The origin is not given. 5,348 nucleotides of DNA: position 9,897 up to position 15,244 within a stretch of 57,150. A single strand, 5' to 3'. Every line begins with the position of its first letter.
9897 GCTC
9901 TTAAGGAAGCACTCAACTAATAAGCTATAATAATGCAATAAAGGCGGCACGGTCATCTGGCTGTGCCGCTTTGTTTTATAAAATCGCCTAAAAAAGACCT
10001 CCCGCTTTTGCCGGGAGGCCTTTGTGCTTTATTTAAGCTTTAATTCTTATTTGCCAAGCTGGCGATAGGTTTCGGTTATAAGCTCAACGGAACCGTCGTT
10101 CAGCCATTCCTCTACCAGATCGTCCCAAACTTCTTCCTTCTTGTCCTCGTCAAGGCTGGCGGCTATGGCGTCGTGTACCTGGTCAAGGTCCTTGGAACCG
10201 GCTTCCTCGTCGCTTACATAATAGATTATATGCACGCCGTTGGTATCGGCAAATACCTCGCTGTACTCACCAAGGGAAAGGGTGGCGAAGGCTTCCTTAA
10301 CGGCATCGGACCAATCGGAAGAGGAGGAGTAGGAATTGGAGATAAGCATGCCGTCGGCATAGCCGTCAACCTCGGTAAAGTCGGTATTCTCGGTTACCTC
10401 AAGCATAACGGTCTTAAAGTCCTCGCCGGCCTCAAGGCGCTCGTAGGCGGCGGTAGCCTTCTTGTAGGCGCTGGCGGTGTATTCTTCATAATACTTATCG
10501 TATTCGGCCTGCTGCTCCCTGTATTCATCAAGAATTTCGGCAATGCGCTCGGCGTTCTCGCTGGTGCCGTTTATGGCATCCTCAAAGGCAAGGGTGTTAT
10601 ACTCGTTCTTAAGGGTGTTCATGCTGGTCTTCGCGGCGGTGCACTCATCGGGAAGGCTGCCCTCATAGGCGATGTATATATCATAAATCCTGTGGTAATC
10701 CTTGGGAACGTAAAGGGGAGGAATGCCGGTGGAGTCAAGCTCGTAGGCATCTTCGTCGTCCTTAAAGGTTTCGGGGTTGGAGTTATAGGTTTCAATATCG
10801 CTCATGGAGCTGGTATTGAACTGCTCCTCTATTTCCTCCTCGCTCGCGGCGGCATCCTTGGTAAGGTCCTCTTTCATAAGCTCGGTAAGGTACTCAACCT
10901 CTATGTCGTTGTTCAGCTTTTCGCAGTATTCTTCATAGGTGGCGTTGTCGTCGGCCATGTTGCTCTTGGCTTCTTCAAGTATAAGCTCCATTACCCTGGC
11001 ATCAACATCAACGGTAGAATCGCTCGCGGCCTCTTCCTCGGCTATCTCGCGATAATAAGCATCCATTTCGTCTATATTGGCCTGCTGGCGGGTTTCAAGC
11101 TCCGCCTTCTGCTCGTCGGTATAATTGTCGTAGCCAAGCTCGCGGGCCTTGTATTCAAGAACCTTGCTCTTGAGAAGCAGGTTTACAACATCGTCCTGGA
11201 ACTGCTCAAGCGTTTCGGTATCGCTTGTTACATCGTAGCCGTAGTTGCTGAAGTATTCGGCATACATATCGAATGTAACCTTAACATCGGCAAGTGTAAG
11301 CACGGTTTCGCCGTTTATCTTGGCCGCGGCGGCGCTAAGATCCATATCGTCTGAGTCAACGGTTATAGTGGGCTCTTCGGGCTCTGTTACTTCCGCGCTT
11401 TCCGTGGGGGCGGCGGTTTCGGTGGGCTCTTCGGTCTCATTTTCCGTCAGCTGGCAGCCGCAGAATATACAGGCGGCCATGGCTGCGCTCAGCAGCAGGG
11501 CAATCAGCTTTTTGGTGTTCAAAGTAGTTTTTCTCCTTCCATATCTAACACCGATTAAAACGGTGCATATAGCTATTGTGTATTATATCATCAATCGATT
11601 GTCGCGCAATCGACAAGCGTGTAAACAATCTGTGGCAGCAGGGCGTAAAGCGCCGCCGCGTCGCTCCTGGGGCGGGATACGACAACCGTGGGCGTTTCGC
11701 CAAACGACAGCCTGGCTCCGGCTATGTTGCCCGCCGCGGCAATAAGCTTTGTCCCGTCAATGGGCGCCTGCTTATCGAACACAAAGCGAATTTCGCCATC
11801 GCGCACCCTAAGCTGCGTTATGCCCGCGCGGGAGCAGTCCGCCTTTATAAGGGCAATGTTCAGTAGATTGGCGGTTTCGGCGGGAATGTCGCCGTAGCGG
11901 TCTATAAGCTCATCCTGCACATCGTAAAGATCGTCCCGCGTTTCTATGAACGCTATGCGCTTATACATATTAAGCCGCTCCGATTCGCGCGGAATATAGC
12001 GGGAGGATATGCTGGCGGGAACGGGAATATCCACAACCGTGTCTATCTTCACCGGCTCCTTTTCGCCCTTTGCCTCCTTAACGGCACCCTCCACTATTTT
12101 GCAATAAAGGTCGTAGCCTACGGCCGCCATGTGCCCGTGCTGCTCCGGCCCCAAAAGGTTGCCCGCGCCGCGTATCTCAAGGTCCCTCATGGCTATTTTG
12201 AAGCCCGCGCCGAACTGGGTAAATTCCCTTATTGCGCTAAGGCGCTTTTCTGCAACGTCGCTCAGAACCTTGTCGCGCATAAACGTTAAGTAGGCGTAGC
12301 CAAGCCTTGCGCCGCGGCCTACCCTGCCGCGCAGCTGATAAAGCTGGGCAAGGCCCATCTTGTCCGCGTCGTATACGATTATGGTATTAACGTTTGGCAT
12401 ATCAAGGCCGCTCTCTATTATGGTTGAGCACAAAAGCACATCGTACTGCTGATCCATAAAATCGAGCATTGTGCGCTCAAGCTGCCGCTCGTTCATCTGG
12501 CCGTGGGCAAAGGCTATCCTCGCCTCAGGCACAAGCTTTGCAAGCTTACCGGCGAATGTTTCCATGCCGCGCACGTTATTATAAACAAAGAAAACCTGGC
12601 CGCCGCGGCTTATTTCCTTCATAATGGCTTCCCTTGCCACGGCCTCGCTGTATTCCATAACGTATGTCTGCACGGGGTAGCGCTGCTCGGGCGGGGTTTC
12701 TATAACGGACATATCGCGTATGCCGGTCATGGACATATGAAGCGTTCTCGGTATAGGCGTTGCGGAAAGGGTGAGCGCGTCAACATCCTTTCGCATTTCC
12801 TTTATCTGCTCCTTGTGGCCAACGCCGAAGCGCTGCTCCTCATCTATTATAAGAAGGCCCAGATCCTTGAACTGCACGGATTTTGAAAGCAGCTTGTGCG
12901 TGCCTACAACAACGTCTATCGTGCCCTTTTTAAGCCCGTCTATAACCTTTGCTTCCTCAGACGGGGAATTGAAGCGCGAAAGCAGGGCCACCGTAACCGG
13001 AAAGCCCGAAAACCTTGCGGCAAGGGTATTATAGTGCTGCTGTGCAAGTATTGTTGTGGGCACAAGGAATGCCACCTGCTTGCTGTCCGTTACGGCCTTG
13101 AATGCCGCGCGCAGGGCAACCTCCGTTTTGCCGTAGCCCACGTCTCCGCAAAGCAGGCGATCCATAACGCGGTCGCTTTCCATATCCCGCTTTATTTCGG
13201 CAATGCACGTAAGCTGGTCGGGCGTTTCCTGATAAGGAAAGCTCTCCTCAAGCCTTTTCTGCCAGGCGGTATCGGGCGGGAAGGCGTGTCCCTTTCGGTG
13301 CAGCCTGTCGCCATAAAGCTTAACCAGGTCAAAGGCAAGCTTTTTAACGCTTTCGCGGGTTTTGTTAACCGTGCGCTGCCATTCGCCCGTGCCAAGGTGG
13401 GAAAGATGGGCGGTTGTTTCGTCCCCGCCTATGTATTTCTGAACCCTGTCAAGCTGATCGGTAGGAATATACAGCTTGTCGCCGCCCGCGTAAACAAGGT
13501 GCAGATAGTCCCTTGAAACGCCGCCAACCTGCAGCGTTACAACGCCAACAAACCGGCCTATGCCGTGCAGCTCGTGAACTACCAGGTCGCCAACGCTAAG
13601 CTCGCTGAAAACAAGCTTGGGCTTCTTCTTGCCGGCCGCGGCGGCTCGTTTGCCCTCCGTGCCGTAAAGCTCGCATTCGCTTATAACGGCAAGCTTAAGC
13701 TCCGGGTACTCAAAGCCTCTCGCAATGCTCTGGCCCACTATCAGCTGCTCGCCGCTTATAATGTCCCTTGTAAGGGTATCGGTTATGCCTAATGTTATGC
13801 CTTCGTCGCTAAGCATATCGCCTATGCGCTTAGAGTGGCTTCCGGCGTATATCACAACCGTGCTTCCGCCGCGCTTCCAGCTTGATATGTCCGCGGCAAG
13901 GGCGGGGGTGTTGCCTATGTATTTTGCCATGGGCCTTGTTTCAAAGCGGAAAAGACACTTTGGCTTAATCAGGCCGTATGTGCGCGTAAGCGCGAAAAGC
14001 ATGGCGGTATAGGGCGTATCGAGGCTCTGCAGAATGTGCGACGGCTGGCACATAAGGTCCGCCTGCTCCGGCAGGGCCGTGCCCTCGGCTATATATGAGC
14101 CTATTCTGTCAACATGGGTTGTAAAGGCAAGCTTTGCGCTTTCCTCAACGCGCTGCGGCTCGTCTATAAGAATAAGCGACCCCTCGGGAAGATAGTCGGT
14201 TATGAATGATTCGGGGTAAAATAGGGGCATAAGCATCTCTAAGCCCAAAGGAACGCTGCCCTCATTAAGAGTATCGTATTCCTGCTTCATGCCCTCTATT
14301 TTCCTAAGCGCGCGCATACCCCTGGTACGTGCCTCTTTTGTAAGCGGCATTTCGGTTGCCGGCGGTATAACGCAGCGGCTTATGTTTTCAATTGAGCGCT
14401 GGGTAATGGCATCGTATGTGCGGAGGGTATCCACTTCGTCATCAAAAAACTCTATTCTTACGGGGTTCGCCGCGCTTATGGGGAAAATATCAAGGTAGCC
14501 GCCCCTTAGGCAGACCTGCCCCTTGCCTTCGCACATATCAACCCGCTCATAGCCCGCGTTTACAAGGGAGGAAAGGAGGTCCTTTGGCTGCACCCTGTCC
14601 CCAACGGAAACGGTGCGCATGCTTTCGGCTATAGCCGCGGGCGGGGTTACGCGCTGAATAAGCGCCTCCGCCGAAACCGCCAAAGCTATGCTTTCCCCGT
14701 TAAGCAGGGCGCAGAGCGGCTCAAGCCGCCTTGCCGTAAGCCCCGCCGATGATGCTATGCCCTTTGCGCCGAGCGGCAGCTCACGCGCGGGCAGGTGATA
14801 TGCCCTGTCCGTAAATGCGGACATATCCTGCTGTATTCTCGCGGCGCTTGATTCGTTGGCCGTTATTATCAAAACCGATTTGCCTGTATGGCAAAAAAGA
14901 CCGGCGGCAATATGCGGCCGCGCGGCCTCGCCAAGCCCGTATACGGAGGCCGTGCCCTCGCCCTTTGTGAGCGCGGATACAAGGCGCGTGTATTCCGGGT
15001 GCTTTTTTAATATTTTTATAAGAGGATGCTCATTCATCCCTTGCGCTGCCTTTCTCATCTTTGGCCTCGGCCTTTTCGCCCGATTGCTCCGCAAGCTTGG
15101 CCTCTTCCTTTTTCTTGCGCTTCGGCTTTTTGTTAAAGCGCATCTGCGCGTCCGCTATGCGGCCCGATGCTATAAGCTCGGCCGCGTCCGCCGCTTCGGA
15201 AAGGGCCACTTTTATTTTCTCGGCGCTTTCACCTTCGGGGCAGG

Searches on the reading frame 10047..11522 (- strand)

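Call 72: search_protein_families(library=pfam, proteins=[window:10047-11522:-], max_evalue=0.00001)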
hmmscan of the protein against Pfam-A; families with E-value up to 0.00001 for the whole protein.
window:10047-11522:- (491 aa): 1 family
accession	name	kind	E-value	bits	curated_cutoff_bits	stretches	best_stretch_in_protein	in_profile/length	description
PF13145.12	Rotamase_2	-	7.2e-06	27.2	27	1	328-450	4-120/121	PPIC-type PPIASE domain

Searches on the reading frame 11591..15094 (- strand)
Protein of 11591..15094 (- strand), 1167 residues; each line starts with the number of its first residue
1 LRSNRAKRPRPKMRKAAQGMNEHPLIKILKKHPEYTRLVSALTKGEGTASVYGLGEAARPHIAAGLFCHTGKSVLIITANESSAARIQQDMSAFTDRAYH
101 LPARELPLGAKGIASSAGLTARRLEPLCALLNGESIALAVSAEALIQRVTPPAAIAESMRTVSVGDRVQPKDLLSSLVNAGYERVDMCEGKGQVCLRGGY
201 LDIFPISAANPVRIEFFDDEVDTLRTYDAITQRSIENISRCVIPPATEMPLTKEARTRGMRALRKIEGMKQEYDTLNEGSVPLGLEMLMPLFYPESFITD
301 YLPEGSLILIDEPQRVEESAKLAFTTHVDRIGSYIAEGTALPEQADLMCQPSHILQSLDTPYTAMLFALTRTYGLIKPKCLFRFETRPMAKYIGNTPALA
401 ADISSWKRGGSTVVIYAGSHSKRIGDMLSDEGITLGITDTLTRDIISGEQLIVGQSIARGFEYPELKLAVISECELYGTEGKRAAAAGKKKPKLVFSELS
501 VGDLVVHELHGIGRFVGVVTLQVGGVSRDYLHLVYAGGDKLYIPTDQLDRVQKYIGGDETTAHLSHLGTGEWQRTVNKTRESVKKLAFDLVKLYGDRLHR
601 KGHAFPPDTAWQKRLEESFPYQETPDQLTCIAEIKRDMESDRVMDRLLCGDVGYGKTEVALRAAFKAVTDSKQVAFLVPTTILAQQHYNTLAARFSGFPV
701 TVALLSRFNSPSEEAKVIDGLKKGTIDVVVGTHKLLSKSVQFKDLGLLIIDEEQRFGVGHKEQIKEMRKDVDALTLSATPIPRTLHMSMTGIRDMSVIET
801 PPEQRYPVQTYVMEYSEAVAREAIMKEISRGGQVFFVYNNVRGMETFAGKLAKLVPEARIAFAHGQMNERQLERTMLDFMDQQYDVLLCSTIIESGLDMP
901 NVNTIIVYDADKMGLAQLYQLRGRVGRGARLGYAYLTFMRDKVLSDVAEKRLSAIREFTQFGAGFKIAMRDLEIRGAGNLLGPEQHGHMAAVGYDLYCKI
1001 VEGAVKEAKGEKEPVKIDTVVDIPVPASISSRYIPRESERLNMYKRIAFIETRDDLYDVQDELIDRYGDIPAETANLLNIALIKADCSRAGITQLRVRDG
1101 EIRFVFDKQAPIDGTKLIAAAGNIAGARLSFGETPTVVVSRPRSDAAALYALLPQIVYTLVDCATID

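Call 72: search_protein_families(library=pfam, proteins=[window:11591-15094:-], max_evalue=0.00001)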
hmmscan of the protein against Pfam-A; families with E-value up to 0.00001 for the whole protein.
window:11591-15094:- (1167 aa): 6 families
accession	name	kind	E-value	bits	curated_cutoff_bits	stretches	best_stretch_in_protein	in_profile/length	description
PF03461.20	TRCF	-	4.9e-27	94.6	25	1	1024-1116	2-94/95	TRCF domain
PF00270.35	DEAD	-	4.2e-25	88.8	26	1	624-785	1-164/167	DEAD/DEAH box helicase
PF17757.6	UvrB_inter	-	1.3e-24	86.6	22.9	1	162-248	3-90/91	UvrB interaction domain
PF02559.22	CarD_TRCF_RID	-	5.2e-22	78.1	23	1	499-555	1-57/57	CarD-like/TRCF RID domain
PF00271.37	Helicase_C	-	1.2e-20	74.2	23.5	1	822-927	4-108/110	Helicase conserved C-terminal domain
PF04851.21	ResIII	-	2.5e-09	37.7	22.5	1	625-780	6-162/164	Type III restriction enzyme, res subunit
